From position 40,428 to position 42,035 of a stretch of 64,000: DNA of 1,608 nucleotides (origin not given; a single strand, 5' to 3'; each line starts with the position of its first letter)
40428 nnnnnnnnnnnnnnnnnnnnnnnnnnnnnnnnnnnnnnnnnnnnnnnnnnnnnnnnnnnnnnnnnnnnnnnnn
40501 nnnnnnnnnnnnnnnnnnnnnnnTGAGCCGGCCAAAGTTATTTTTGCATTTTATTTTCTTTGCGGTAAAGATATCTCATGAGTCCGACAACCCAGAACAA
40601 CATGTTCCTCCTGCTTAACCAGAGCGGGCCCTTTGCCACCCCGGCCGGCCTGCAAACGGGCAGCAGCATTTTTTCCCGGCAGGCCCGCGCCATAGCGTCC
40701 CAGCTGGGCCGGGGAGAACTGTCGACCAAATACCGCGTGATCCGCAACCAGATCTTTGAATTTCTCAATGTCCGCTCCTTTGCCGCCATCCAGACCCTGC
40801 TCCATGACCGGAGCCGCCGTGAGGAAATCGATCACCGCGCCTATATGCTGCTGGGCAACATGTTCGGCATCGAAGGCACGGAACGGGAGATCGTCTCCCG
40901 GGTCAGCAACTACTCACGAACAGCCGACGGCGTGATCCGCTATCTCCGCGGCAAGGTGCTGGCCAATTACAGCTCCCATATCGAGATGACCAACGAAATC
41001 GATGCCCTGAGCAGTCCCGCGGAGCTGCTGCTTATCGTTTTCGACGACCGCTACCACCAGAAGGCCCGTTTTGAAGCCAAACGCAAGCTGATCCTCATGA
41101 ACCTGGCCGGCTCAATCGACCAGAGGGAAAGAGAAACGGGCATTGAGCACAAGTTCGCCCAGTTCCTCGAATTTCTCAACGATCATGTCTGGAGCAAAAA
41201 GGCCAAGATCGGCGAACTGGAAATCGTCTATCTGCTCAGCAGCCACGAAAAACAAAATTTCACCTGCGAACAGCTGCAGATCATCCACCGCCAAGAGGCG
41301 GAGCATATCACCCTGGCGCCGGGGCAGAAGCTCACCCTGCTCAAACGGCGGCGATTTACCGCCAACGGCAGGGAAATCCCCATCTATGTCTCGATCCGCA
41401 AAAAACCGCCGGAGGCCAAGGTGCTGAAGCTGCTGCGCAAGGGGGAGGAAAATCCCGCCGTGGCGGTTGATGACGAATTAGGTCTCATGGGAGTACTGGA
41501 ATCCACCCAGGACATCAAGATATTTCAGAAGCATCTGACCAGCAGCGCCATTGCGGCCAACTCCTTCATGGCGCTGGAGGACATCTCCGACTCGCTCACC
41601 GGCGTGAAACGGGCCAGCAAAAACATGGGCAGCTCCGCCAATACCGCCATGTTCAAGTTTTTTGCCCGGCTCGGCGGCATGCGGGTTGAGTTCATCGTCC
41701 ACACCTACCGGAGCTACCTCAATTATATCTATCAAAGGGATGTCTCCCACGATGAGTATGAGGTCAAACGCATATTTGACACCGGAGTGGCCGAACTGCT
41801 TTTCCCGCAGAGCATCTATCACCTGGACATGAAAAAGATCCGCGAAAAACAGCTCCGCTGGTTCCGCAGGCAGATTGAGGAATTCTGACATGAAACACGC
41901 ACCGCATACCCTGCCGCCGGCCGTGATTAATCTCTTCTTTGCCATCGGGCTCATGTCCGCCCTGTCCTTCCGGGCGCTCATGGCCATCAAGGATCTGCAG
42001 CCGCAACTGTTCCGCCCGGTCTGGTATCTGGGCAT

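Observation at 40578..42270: Unknown 436-aa protein with a small-alarmone-synthetase-like motif pattern plus a 3-TM partner, packed against nifV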

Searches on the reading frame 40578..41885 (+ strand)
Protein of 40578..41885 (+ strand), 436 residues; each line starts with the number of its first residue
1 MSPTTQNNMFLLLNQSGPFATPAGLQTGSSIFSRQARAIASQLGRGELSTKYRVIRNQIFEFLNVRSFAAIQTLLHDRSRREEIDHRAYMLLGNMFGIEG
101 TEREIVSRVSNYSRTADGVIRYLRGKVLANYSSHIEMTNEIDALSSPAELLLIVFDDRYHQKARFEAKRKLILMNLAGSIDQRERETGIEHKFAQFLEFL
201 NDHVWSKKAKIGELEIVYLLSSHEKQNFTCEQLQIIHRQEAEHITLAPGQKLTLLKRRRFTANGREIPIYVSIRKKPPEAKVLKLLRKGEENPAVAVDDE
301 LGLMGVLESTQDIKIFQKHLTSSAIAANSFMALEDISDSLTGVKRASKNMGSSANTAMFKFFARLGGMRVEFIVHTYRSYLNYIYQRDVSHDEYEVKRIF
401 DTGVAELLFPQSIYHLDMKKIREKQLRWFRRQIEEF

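Call 3: search_protein_families(library=pfam, proteins=[window:40578-41885:+], max_evalue=1)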
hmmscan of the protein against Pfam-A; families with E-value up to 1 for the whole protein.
window:40578-41885:+ (436 aa): 0 families

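Call 4: search_protein_families(library=ncbifam, proteins=[window:40578-41885:+], max_evalue=1)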
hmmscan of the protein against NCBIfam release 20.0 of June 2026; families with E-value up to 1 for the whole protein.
window:40578-41885:+ (436 aa): 0 families

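Call 5: find_homologous_proteins(query=window:40578-41885:+, max_evalue=0.001)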
Query window:40578-41885:+ (436 aa): 1298 proteins with E <= 0.001 among 8000 candidates; the best 120 are listed.
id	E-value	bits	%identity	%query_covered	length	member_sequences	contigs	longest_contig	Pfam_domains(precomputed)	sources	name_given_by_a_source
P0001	8.5e-284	958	100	100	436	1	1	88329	-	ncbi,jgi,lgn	ncbi:MAG: hypothetical protein AB1545_06580 [Thermodesulfobacteriota bacterium]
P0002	1.6e-283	958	100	100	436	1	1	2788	-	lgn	-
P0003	7.1e-281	949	99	100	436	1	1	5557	-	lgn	-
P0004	1.1e-280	948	99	100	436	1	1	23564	-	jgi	jgi:hypothetical protein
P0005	1.6e-280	948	99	100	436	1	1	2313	-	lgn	-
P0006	9.1e-278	939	100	98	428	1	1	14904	-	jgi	jgi:hypothetical protein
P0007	1.9e-261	885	92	100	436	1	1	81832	-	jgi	-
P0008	4.2e-259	877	92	100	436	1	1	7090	-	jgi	-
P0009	1.9e-257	872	91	100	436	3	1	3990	-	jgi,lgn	jgi:hypothetical protein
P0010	5.4e-256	867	91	100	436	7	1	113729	-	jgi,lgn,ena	-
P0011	2.4e-255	865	91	100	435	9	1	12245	-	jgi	jgi:hypothetical protein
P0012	9.4e-252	853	90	100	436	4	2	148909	-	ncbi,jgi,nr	ncbi:MAG: hypothetical protein C4531_07435 [Desulfurivibrio sp.]|nr:MAG: hypothetical protein C4531_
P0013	1.1e-250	849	88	100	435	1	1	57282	-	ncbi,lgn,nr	ncbi:MAG: hypothetical protein HY885_03280 [Deltaproteobacteria bacterium]|nr:hypothetical protein [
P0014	1.3e-248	843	87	100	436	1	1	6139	-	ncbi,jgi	-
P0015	7.8e-236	801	84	100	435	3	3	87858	-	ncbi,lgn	ncbi:MAG: hypothetical protein ACOY4H_06215 [Thermodesulfobacteriota bacterium]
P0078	7.0e-185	633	65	99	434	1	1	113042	-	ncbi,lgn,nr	ncbi:MAG: hypothetical protein KJ950_13630 [Proteobacteria bacterium]|nr:hypothetical protein [Pseud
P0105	5.1e-183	627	68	99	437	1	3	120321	-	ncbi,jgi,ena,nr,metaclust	ncbi:MAG: hypothetical protein A2521_13670 [Deltaproteobacteria bacterium RIFOXYD12_FULL_57_12]|nr:M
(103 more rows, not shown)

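Call 6: search_solved_structures(query=window:40578-41885:+, max_evalue=10, show_alignments=2)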
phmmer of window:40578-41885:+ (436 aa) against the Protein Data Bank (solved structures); distinct sequences matched with E-value up to 10: 1.
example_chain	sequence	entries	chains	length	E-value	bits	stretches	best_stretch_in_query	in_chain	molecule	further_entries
2gju_A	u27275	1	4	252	0.17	14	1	78-150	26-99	252aa long hypothetical protein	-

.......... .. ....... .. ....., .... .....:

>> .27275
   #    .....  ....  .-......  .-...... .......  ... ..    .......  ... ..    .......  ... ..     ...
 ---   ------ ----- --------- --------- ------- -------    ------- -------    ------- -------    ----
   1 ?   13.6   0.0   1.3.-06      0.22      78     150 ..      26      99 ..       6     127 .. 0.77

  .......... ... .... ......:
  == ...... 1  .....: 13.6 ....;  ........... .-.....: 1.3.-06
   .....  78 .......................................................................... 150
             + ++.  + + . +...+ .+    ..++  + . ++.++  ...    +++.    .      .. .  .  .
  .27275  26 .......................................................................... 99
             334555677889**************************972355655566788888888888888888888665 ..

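Call 7: search_protein_families(library=padloc, proteins=[window:40578-41885:+], max_evalue=1)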
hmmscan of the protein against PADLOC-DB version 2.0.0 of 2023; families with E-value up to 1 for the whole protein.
window:40578-41885:+ (436 aa): 0 families

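Call 13: search_solved_structures(query=A1, max_evalue=10, show_alignments=5)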
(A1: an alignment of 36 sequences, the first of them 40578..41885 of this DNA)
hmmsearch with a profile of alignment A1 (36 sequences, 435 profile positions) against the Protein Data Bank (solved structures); distinct sequences matched with E-value up to 10: 1.
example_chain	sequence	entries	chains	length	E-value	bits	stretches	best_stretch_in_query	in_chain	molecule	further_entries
2gju_A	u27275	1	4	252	1.6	10.9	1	81-146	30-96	252aa long hypothetical protein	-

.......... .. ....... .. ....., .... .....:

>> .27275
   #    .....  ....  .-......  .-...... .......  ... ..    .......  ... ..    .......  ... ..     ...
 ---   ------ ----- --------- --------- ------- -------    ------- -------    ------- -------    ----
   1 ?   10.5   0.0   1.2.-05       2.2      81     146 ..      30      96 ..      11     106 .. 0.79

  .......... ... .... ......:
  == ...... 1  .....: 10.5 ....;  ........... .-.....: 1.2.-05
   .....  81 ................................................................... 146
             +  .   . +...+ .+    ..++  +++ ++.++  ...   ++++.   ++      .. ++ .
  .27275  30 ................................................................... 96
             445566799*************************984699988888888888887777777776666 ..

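Call 14: find_related_loci(query=A1, collection=genome_contigs, flank=8000)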
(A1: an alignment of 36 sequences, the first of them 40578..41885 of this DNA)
Query A1 (436 aa) in genome_contigs; peptide patterns used: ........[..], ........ (x = any residue, [..] = any of these).
532 stretches matched a pattern; 413 encode a relative of the query (tblastn E <= 1e-3); the best 80 are kept; 80 distinct loci.
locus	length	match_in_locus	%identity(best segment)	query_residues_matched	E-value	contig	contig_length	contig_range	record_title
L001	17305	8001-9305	91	1-435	0e+0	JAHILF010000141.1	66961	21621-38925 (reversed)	MAG: Proteobacteria bacterium isolate KR13_N2.mb.116 KR13_N2.mb.116_k141_338538, whole genome shotgun sequence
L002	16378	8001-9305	91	1-435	0e+0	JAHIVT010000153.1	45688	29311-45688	MAG: Proteobacteria bacterium isolate MM_PC_MetaG.mb.92 MM_PC_MetaG.mb.92_k141_1361004, whole genome shotgun sequence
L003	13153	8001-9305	90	1-435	0e+0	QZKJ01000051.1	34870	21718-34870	MAG: Desulfurivibrio sp. isolate SURF_16 Ga0104751_1001814, whole genome shotgun sequence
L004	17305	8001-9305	88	1-436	0e+0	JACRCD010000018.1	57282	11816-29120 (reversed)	MAG: Deltaproteobacteria bacterium isolate NC_groundwater_1637_Pr3_B-0.1um_54_18 SR-2_scaffold_141_408887, whole genome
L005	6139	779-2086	87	1-436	0e+0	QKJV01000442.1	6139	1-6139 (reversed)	MAG: Desulfobulbaceae bacterium isolate SZUA-615 scaffold_58457, whole genome shotgun sequence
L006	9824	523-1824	83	1-435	0e+0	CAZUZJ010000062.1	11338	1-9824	MAG TPA_asm: uncultured Desulfobulbia bacterium isolate SRP093185_co1_3 genome assembly, contig: NODE_4116_length_11338_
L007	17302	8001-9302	83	1-435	0e+0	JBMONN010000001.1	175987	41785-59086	MAG: Thermodesulfobacteriota bacterium isolate Betzabe_MAG077 MAG077_1, whole genome shotgun sequence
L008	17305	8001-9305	82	1-436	0e+0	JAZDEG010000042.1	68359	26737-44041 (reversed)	MAG: Pseudomonadota bacterium isolate MEGAHIT-group-0.128 k141_9557620, whole genome shotgun sequence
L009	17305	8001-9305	81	1-436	0e+0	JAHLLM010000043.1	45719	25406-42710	MAG: Desulfobulbaceae bacterium isolate MAG127 NODE_1795_length_45719_cov_199.336370, whole genome shotgun sequence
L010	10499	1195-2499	80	1-436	0e+0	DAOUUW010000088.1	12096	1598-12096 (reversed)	MAG TPA_asm: Deltaproteobacteria bacterium isolate CSMAG_833 CSMAG_833_k141_532591_length_12096_cov_28.9472, whole genom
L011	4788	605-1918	76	2-436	0e+0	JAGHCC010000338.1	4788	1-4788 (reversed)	MAG: Desulfobulbaceae bacterium isolate AUK272 PB_MBMC_226_c_000000000136, whole genome shotgun sequence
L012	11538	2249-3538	77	6-436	0e+0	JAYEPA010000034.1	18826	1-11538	MAG: Thermodesulfobacteriota bacterium isolate MAG015 MAG015_34, whole genome shotgun sequence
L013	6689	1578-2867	74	5-435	0e+0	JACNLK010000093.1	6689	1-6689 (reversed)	MAG: Candidatus Desulfatifera sulfidica NIOZ-UU_NODE_14367_length_6689_cov_7.21345, whole genome shotgun sequence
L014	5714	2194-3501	74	1-435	0e+0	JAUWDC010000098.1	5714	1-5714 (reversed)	MAG: Desulfobia sp. isolate CSMAG_2154 CSMAG_2154_k141_1177493_length_5714_cov_7.0000, whole genome shotgun sequence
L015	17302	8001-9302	73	1-435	0e+0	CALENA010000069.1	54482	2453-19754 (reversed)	MAG TPA_asm: uncultured Desulfobulbaceae bacterium isolate ERR2206774_bin.160_CONCOCT_v1.1_MAG genome assembly, contig:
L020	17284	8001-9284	67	8-436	0e+0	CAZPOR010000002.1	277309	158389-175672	MAG TPA_asm: uncultured Desulfurivibrio sp. isolate binchicken_co269_249 genome assembly, contig: NODE_22_length_277309_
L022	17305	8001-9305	67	1-436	0e+0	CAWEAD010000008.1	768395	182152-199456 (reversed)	MAG: uncultured delta proteobacterium isolate MFD05684.bin.1.22 genome assembly, contig: contig_49989, whole genome shot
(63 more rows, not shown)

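Call 16: predict_structure(alignment_id=A1)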
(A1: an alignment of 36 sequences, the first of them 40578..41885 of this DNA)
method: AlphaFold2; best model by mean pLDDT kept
length: 436 residues; sequences in the alignment: 36
mean_pLDDT: 84.5   pTM: 0.85
mean pLDDT of the five models: 84.5, 83.6, 83.3, 82.9, 82.2
residues with pLDDT >= 90: 221; 70-90: 149; 50-70: 46; < 50: 20
segments of 3 or more residues with pLDDT < 50: 1-5, 26-30, 343-351
pLDDT, mean of each block of 10 residues (from residue 1): 55 76 55 55 62 81 87 89 93 92 95 96 92 89 94 89 94 95 89 88 91 91 93 94 92 94 92 86 90 80 90 91 80 68 45 71 76 92 90 89 92 91 91 84
secondary structure, 60 per line:
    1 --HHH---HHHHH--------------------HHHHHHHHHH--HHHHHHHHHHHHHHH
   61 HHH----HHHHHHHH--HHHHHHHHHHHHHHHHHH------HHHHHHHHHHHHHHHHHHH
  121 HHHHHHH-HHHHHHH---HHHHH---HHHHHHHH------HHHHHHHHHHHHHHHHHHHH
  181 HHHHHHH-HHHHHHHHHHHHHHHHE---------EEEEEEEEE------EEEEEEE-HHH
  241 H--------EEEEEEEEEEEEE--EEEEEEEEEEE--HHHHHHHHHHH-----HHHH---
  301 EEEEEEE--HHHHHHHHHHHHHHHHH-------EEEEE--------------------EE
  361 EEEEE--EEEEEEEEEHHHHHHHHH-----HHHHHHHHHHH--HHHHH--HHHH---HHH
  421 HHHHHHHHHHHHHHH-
elements in order: H9-13 H34-43 H46-63 H68-75 H78-95 H102-127 H129-135 H139-143 H147-154 H161-187 H189-204 E215-223 E230-236 H238-241 E250-262 E265-275 H278-288 H294-297 E301-307 H310-326 E334-338 E359-365 E368-376 H377-385 H391-401 H404-408 H411-414 H418-435

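Call 18: search_protein_representatives(alignment_id=A1)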
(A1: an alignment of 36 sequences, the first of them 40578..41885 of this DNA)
Query: 36 sequences, 435 profile positions. Proteins with E-value up to 0.001 (for the whole library): 287; up to 1e-10: 221; up to 1e-30: 127. The best 150 are listed.
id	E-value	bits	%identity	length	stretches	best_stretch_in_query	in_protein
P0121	1.7e-193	660.0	-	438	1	1-434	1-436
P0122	1.0e-156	538.8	-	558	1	7-348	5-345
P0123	1.4e-144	498.9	-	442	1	1-434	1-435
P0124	6.7e-144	496.6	-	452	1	4-431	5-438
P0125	1.0e-140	486.1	-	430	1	7-434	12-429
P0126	1.5e-135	469.1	-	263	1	173-435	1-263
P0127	9.9e-135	466.4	-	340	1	3-336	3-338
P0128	3.4e-130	451.5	-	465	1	34-434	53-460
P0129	9.9e-128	443.3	-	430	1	9-434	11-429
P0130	4.8e-120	418.0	-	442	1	11-432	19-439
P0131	1.0e-118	413.7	-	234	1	1-233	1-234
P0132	1.4e-117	409.9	-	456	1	11-433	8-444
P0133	1.4e-116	406.6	-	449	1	4-432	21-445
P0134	1.6e-115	403.1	-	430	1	34-434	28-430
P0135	3.6e-114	398.7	-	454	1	8-433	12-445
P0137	9.6e-110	384.1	-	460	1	6-434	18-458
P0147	4.6e-97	342.3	-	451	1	8-431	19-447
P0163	1.3e-79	284.8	-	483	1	29-431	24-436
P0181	4.3e-59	217.2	-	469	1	48-429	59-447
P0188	6.0e-58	213.4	-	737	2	10-433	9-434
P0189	8.7e-58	212.9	-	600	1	60-433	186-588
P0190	3.6e-57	210.8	-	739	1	10-427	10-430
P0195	4.9e-53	197.2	-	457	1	49-434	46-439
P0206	4.9e-47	177.5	-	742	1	51-427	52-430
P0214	5.4e-46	174.0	-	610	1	50-432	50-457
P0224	2.0e-42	162.2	-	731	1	43-429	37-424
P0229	6.9e-39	150.6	-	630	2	236-432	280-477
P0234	4.6e-36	141.3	-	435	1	40-433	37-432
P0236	7.6e-35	137.3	-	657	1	55-414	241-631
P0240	2.3e-33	132.4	-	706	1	73-431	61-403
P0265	7.7e-25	104.3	-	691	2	193-414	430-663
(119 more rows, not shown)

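Call 19: fold_search(model_id=the predicted structure, library=pdb)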
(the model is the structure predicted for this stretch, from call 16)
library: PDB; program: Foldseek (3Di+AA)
matches with E <= 10: 278; with E <= 0.001: 0
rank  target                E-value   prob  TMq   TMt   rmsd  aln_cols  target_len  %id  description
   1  6fgx_B                2.0e-03  1.00  0.21  0.45  13.1       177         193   16  Crystal structure of the small alarmone synthethase 2 from Staphylococcus aureus bound to AMPCPP (released 2018-02-07)
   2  6fgx_A                2.5e-03  1.00  0.20  0.41  12.1       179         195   14  Crystal structure of the small alarmone synthethase 2 from Staphylococcus aureus bound to AMPCPP (released 2018-02-07)
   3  5kpv_33               2.9e-03  0.99  0.25  0.17  16.6       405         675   11  Structure of RelA bound to ribosome in presence of A/R tRNA (Structure II) (released 2016-09-28)
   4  24io_B                3.1e-03  1.00  0.25  0.32  17.2       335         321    9  Crystal structure of the RelSeq N-terminal domain from Streptococcus equisimilis in complex with pppGpp (released 2026-03-18)
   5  5xnx_A                3.3e-03  0.99  0.28  0.35  18.1       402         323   10  Crystallographic structure of the enzymatically active N-terminal domain of the Rel protein from Mycobacterium tubercu (released 2017-07-19)
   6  6fgj_A                3.5e-03  1.00  0.21  0.42  13.3       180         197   17  Crystal structure of the small alarmone synthethase 2 from Staphylococcus aureus (released 2018-02-07)
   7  5iqr_8                3.5e-03  0.99  0.25  0.18  18.4       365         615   13  Structure of RelA bound to the 70S ribosome (released 2016-05-04)
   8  6ex0_A                3.6e-03  1.00  0.20  0.42  11.9       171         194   15  Crystal structure of RelP (SAS2) from Staphylococcus aureus bound to pppGpp in the post-catalytic state (released 2018-01-24)
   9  6ewz_B                3.6e-03  1.00  0.20  0.40  14.1       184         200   16  Crystal structure of RelP (SAS2) from Staphylococcus aureus bound to AMPCPP and GTP in the pre-catalytic state (released 2018-01-24)
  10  6fgj_B                4.8e-03  1.00  0.19  0.40  12.2       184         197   14  Crystal structure of the small alarmone synthethase 2 from Staphylococcus aureus (released 2018-02-07)
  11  6s2t                  5.3e-03  0.96  0.21  0.25  18.6       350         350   11  Structure of the N-terminal catalytic region of T. thermophilus Rel bound to ppGpp (released 2020-07-08)
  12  8acu_A                5.6e-03  0.99  0.26  0.31  16.8       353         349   10  Structure of Bacillus subtilis Rel in complex with DarB (released 2023-07-19)
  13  1vj7_A                6.5e-03  1.00  0.24  0.31  12.8       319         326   10  Crystal structure of the bifunctional catalytic fragment of RelSeq, the RelA/SpoT homolog from Streptococcus equisimil (released 2004-05-04)
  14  6ewz_A                6.8e-03  1.00  0.20  0.40  11.9       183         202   14  Crystal structure of RelP (SAS2) from Staphylococcus aureus bound to AMPCPP and GTP in the pre-catalytic state (released 2018-01-24)
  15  6s2u                  6.8e-03  0.99  0.24  0.29  13.6       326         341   10  Structure of the catalytic domain of T. thermophilus Rel in complex with AMP and ppGpp (released 2020-07-08)
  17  7ztb_A                1.1e-02  0.99  0.20  0.24  13.4       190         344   13  Structure of the Salmonella tRNA pyrophosphokinase CapRel (released 2022-11-23)
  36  8pu4_A                4.6e-01  0.75  0.16  0.37   5.0       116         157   13  FaRel2 bound to the ATP analogue, APCPP (released 2024-07-24)
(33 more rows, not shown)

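Call 20: search_protein_families(library=pfam, proteins=[P0188, P0190, P0206, P0224, P0240, P0236, P0265, P0189, P0214, P0229], max_evalue=0.1)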
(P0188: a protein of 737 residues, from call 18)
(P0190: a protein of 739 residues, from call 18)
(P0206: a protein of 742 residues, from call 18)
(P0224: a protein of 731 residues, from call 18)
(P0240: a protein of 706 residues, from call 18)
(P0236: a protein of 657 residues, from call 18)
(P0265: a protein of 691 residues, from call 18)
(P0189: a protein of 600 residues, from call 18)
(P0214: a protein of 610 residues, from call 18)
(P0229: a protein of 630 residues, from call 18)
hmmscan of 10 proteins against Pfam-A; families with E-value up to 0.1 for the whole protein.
P0188 (737 aa): 1 family
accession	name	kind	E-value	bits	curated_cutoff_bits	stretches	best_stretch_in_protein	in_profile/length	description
PF00293.34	NUDIX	-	4.7e-07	30.3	21.1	1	612-708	29-123/134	NUDIX domain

P0190 (739 aa): 3 families
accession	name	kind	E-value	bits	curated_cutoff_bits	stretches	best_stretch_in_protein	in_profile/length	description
PF00293.34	NUDIX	-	1.3e-10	41.8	21.1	1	604-722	10-128/134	NUDIX domain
PF04607.23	RelA_SpoT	-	0.0018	18.9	27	1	275-378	1-91/113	Region found in RelA / SpoT proteins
PF06304.16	DUF1048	-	0.063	14.1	29.6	0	398-432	53-87/102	Protein of unknown function (DUF1048)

P0206 (742 aa): 2 families
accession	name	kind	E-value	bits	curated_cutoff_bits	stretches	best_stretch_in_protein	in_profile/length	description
PF00293.34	NUDIX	-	2.6e-07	31.2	21.1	1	601-719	14-124/134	NUDIX domain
PF04607.23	RelA_SpoT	-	0.00019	22.1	27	1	276-327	2-52/113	Region found in RelA / SpoT proteins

P0224 (731 aa): 2 families
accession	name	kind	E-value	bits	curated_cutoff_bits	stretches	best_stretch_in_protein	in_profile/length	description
PF00293.34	NUDIX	-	0.00023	21.6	21.1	1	616-714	29-121/134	NUDIX domain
PF04607.23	RelA_SpoT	-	0.0068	17.1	27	0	262-370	1-96/113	Region found in RelA / SpoT proteins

P0240 (706 aa): 2 families
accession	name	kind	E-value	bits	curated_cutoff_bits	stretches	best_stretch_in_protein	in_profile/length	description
PF00293.34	NUDIX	-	4.6e-11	43.3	21.1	1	567-690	10-130/134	NUDIX domain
PF04607.23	RelA_SpoT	-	0.049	14.4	27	0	256-349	1-93/113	Region found in RelA / SpoT proteins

P0236 (657 aa): 2 families
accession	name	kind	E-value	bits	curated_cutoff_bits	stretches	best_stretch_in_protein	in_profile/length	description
PF16717.10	RAC_head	-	0.0061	17.9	27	1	216-268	18-74/98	Ribosome-associated complex head domain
PF14814.11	UB2H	-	0.096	13.2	27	0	82-147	20-83/85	Bifunctional transglycosylase second domain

P0265 (691 aa): 0 families

P0189 (600 aa): 0 families

P0214 (610 aa): 1 family
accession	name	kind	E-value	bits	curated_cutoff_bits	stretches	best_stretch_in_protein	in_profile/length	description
PF00237.24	Ribosomal_L22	-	0.053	14.1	28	0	488-532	40-80/104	Ribosomal protein L22p/L17e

P0229 (630 aa): 1 family
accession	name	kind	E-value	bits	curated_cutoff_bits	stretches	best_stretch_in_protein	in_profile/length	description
PF04607.23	RelA_SpoT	-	0.04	14.6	27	0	318-366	2-49/113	Region found in RelA / SpoT proteins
